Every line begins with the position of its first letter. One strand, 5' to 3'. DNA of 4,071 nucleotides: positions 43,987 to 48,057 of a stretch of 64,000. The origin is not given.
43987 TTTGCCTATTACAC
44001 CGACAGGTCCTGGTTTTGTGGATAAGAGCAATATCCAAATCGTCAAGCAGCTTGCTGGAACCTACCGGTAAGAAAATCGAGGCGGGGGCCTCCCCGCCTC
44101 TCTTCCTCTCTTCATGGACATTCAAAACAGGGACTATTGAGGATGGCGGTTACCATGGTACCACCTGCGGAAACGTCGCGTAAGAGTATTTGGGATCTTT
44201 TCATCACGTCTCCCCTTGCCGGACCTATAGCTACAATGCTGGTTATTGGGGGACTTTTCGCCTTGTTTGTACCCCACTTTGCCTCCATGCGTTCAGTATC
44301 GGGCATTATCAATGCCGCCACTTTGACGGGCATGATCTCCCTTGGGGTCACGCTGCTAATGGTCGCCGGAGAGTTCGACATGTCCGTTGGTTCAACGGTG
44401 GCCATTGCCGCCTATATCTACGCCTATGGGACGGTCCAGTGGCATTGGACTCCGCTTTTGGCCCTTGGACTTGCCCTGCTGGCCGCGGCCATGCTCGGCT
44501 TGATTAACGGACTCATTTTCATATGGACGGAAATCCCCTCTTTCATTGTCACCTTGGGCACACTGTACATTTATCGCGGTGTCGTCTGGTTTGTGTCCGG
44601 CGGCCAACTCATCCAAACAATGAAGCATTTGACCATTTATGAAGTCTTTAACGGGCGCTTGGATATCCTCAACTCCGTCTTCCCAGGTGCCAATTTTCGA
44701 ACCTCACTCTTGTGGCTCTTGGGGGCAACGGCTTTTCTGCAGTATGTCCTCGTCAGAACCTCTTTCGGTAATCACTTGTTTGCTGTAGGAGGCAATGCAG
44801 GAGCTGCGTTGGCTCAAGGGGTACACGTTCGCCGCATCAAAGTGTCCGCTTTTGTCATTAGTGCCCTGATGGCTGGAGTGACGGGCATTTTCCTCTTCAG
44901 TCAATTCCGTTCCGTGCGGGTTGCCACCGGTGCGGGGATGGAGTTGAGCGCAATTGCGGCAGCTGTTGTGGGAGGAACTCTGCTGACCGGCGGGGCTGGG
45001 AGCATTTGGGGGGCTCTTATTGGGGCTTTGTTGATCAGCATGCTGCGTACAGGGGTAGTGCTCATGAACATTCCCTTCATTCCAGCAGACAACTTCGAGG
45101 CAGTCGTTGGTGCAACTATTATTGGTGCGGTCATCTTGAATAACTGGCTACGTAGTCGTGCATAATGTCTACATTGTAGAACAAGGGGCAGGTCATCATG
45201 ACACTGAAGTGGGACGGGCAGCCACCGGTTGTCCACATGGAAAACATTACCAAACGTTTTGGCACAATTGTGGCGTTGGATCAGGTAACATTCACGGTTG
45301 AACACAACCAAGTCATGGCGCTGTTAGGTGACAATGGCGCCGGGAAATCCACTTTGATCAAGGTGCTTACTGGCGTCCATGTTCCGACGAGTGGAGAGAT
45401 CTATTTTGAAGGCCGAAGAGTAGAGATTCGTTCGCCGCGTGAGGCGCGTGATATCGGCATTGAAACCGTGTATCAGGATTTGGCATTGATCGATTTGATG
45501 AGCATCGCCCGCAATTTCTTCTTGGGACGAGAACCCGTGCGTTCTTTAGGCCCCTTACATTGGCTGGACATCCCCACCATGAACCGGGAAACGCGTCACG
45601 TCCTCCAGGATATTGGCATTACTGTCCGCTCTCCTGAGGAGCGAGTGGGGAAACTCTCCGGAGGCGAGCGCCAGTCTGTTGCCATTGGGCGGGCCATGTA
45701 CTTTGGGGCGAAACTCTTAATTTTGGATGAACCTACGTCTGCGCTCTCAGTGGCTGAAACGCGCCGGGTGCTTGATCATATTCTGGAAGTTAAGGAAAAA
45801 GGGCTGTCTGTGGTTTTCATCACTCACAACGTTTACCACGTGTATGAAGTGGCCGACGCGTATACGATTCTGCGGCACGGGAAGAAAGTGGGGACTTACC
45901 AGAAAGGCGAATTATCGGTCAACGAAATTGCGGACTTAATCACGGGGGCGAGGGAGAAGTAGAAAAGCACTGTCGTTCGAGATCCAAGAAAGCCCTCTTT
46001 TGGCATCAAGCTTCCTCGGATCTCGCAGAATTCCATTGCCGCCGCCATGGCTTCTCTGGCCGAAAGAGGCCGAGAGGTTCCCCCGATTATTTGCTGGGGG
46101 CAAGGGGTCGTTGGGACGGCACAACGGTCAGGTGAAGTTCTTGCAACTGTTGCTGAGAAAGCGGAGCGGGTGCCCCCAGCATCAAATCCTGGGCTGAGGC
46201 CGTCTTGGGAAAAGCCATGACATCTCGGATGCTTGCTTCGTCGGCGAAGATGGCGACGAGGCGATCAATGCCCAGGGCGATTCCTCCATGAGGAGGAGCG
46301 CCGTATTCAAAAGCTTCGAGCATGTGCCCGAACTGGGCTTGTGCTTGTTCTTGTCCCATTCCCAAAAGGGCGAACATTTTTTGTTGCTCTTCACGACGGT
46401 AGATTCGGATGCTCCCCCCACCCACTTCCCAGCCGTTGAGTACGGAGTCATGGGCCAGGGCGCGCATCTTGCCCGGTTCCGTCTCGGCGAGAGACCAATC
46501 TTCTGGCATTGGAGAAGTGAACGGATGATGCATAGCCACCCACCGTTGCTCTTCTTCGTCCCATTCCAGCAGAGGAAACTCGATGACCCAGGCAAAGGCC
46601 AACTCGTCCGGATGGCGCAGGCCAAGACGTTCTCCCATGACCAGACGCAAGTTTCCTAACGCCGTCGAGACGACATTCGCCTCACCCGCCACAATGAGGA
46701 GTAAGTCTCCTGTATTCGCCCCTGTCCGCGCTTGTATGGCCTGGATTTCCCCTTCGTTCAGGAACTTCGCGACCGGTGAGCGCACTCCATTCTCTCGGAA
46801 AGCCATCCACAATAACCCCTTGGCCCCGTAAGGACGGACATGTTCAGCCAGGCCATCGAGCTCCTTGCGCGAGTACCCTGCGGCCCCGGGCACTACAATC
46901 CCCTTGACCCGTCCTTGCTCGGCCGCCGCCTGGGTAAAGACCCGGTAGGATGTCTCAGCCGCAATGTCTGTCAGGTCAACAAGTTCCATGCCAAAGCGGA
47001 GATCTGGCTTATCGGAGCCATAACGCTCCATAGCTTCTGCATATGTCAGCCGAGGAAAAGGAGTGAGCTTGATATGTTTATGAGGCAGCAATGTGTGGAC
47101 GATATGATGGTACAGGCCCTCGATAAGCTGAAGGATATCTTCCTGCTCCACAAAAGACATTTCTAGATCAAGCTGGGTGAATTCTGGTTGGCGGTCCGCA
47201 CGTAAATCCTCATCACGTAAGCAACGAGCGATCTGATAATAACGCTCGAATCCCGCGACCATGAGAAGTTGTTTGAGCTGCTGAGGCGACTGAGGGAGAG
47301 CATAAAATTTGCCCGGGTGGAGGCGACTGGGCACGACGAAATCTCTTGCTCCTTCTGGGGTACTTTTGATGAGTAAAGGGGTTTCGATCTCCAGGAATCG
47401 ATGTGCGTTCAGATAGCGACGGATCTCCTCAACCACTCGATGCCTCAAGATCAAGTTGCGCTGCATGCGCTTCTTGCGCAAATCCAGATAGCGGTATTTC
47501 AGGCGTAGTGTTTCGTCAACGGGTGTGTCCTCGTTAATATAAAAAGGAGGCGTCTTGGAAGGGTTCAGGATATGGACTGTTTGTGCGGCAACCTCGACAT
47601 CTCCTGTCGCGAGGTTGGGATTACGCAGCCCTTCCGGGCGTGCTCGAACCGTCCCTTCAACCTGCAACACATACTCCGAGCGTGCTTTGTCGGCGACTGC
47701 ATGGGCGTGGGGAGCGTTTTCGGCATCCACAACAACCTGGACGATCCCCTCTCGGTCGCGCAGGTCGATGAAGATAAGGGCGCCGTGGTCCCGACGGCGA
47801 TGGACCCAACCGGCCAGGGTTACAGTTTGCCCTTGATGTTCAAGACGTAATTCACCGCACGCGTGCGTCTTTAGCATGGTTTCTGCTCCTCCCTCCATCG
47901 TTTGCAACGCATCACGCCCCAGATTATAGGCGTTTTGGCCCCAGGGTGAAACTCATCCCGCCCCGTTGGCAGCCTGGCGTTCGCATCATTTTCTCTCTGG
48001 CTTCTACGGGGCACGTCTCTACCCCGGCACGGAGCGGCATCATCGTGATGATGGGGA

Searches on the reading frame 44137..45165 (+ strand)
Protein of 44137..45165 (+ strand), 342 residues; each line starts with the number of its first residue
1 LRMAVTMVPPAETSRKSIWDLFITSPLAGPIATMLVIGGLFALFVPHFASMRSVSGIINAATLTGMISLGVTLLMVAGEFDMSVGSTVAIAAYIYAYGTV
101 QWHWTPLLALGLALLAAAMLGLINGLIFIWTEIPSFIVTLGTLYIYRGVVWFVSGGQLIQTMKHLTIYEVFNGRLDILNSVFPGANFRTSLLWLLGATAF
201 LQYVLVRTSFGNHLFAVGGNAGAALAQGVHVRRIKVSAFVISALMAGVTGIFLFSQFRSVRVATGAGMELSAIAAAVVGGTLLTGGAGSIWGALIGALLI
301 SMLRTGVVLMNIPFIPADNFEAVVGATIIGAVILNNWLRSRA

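Call 51: search_protein_families(library=pfam, proteins=[window:44137-45165:+], max_evalue=0.00001)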
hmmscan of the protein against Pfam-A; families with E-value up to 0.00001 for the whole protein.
window:44137-45165:+ (342 aa): 1 family
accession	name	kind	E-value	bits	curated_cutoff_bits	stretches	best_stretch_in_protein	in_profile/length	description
PF02653.21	BPD_transp_2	-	1e-41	143.3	26.8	1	55-331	3-268/269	Branched-chain amino acid transport system / permease component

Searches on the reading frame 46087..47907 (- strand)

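Call 51: search_protein_families(library=pfam, proteins=[window:46087-47907:-], max_evalue=0.00001)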
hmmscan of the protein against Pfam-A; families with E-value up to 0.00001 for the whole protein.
window:46087-47907:- (606 aa): 3 families
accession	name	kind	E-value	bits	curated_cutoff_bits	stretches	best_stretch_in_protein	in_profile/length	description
PF00152.25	tRNA-synt_2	-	2.7e-118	395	25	1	131-569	1-307/308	tRNA synthetases class II (D, K and N)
PF02938.19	GAD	-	6.8e-26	90.8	23.4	1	324-417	1-95/95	GAD domain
PF01336.31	tRNA_anti-codon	-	2.8e-17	62.9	27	1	29-113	1-74/75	OB-fold nucleic acid binding domain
